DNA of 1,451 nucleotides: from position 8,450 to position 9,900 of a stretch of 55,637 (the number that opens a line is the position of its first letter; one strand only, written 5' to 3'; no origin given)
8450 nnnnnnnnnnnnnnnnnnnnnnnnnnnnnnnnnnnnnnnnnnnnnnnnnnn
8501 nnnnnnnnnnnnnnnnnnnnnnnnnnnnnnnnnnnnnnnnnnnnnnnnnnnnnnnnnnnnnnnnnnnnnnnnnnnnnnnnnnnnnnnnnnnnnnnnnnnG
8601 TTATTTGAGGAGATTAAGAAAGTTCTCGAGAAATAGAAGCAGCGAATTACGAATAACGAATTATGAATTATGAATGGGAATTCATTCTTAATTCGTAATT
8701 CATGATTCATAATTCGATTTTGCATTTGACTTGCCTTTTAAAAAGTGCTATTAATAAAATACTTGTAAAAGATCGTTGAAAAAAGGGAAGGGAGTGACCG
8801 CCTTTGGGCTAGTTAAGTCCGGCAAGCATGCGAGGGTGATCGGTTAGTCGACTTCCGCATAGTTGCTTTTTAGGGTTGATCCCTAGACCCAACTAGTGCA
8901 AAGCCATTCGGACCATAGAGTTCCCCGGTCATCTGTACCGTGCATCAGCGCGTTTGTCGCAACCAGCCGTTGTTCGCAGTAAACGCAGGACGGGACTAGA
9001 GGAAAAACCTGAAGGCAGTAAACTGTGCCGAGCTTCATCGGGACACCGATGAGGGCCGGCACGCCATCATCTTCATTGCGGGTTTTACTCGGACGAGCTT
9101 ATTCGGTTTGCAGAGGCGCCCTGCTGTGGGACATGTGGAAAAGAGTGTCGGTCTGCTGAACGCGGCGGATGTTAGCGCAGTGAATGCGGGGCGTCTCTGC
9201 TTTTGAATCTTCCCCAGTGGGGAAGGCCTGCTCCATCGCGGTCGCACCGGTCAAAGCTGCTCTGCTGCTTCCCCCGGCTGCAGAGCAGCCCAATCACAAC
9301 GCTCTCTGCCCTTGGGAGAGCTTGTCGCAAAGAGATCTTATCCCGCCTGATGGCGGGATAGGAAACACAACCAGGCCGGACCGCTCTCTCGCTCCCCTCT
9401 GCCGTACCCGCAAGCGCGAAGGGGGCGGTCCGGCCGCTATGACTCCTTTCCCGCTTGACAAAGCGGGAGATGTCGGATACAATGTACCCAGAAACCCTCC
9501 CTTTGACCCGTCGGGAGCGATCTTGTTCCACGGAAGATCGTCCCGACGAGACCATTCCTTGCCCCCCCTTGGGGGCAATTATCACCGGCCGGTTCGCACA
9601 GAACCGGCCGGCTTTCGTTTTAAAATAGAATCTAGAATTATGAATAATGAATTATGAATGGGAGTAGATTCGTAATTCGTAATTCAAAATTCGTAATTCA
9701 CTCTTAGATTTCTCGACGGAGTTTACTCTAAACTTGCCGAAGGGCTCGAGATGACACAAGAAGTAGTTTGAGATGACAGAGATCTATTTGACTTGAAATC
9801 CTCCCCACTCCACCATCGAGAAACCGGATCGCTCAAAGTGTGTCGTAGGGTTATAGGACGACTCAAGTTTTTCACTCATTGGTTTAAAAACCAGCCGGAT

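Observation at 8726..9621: About 860-nt ORF-free, hairpin-dense GC-rich transcription unit: candidate giant structured RNA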

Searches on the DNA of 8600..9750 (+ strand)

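Call 4: search_rna_families(source=window, start=8600, end=9750, threshold=evalue, max_evalue=10, show_alignments=3)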
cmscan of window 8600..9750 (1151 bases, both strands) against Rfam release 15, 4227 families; matches with E-value up to 10: 20.
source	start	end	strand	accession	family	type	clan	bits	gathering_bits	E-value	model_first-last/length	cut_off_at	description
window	8641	8718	+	RF00833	mir-70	Gene; miRNA;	-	30.9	90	0.00071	1-79/79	no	mir-70 microRNA precursor family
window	8642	8717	+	RF04205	MIR2606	Gene; miRNA;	-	28.6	139.7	0.076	1-165/165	no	MIR2606 microRNA precursor family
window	8642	8717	-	RF00833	mir-70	Gene; miRNA;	-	24.7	90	0.037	1-79/79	no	mir-70 microRNA precursor family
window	9633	9694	+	RF00833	mir-70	Gene; miRNA;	-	23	90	0.11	1-79/79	no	mir-70 microRNA precursor family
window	8641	8718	-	RF03762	MIR859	Gene; miRNA;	-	21.8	130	0.29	1-128/128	no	MIR859 microRNA precursor family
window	8756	8790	+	RF01098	RF_site9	Cis-reg; frameshift_element;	-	21.5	70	0.42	1-50/50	no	Gag/pro ribosomal frameshift site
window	8646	8752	+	RF02528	SSRC41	Gene; sRNA;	-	21.4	60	6.7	1-111/111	no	Streptococcus sRNA SSRC41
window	8658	8717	+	RF03621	MIR4245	Gene; miRNA;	-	21.1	74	0.78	1-128/128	no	MIR4245 microRNA precursor family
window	8658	8715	+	RF04258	mir-994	Gene; miRNA;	-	20.8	93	0.33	1-81/81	no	mir-994 microRNA precursor family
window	8660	8706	+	RF01363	CRISPR-DR50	Gene; CRISPR;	-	20.3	47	4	1-46/46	no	CRISPR RNA direct repeat element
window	8642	8715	-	RF04127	MIR8007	Gene; miRNA;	-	19.2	195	0.59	1-226/226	no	MIR8007 microRNA precursor family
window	8666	8700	+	RF03141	S4-Flavobacteria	Cis-reg; leader;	CL00119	18.8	35.2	2.8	1-33/33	no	S4-Flavobacteria ribosomal protein leader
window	8635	8727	+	RF03762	MIR859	Gene; miRNA;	-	18.7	130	1.7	1-128/128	no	MIR859 microRNA precursor family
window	8631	8716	-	RF00834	mir-268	Gene; miRNA;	-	18.2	47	4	1-89/89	no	mir-268 microRNA precursor family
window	9064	9082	+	RF01333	CRISPR-DR20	Gene; CRISPR;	-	17.2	42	2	1-36/36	no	CRISPR RNA direct repeat element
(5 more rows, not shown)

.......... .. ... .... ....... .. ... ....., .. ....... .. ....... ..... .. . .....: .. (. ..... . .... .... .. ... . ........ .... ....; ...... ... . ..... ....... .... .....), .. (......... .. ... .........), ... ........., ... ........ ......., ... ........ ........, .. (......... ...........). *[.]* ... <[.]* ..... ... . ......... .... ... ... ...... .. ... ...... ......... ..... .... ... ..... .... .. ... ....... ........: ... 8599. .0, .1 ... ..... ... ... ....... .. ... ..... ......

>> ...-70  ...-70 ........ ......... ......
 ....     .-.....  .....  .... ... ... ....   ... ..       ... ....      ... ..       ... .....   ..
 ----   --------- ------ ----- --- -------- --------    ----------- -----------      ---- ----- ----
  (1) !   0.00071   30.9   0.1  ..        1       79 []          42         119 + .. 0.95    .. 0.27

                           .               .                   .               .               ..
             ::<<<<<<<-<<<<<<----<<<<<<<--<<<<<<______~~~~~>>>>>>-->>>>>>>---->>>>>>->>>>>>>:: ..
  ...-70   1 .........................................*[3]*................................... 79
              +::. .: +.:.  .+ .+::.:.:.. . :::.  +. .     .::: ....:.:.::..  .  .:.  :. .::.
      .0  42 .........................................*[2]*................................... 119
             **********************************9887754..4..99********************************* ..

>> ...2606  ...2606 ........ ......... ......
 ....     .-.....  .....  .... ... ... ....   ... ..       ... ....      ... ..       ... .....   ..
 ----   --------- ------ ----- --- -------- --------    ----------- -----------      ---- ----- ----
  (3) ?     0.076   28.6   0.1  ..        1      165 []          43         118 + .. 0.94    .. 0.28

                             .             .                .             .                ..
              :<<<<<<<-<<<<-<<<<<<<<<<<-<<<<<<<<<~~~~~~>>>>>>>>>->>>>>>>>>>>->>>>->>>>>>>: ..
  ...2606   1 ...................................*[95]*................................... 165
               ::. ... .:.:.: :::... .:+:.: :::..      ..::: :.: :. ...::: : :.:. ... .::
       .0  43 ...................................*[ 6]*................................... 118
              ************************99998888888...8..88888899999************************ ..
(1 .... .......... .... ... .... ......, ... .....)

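Call 48: search_rna_families(source=window, start=8770, end=9070, threshold=evalue, max_evalue=10, show_alignments=4)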
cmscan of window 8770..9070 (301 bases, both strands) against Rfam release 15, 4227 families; matches with E-value up to 10: 1.
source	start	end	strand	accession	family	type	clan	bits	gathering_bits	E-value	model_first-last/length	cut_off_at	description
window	9051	9070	-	RF01781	ASdes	Gene; sRNA;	-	12.7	40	4.5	49-68/68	5'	ASdes TB sRNA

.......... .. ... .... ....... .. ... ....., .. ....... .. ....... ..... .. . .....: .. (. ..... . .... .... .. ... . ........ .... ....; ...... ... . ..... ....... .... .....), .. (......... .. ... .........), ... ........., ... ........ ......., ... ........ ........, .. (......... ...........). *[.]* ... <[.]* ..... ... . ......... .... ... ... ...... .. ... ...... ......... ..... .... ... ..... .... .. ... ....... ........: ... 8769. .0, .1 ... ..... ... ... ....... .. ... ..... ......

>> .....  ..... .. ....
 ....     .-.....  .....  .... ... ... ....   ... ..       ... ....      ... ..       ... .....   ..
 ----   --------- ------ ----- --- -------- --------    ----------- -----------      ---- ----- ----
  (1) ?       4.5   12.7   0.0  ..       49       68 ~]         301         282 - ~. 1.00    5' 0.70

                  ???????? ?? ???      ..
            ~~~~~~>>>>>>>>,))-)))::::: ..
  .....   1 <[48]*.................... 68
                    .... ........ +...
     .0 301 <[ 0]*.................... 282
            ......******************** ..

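Call 78: search_dna_similar(query=window:8760-9621:+, collection=plasmids, mode=distant, max_evalue=0.01, max_rows=10)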
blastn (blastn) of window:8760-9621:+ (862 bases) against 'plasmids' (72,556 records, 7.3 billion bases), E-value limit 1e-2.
No match.

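Call 79: search_dna_similar(query=window:8760-9621:+, collection=phages, mode=distant, max_evalue=0.01, max_rows=10)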
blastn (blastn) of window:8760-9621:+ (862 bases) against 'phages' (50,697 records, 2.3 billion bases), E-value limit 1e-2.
No match.
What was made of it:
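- Tried and rejected: Plasmid and phage collections (calls 78, 79).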

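Call 92: search_rna_families(source=window, start=8790, end=8860, threshold=evalue, max_evalue=10, show_alignments=5)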
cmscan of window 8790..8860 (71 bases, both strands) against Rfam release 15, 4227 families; matches with E-value up to 10: 1.
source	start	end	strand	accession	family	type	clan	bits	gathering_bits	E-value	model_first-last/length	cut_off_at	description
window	8790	8825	+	RF01838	sobemo_FSE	Cis-reg; frameshift_element;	-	9.6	55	6.8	41-79/79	5'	sobemovirus ribosomal frameshift elemental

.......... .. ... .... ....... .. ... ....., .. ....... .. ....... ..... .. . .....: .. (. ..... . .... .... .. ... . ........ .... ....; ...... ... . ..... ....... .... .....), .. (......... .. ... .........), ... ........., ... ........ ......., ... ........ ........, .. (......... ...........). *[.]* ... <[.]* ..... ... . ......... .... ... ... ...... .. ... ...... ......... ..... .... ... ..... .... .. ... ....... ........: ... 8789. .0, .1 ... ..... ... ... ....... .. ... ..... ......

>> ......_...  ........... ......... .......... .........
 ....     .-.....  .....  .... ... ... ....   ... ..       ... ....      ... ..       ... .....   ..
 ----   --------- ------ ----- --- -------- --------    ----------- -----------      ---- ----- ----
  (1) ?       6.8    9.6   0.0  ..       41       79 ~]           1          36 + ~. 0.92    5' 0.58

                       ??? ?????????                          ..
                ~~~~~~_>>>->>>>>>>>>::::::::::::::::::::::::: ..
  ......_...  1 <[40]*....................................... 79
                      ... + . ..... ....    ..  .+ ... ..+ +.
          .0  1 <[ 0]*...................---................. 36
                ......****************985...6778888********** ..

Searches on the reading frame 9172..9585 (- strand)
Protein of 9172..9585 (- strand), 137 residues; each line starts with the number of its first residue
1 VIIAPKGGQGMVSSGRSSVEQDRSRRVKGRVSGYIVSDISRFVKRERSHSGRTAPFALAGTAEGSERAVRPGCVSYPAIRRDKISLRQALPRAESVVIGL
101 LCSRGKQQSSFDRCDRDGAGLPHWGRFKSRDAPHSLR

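Call 15: search_protein_families(library=pfam, proteins=[window:9172-9585:-], max_evalue=0.01)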
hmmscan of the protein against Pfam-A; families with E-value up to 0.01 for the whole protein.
window:9172-9585:- (137 aa): 0 families

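Call 104: search_protein_representatives(protein=window:9172-9585:-)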
Query: 137 residues. Proteins with E-value up to 0.001 (for the whole library): 1; up to 1e-10: 0; up to 1e-30: 0. The best 1 are listed.
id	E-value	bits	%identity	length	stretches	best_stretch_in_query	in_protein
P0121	5.2e-06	42.9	30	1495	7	47-91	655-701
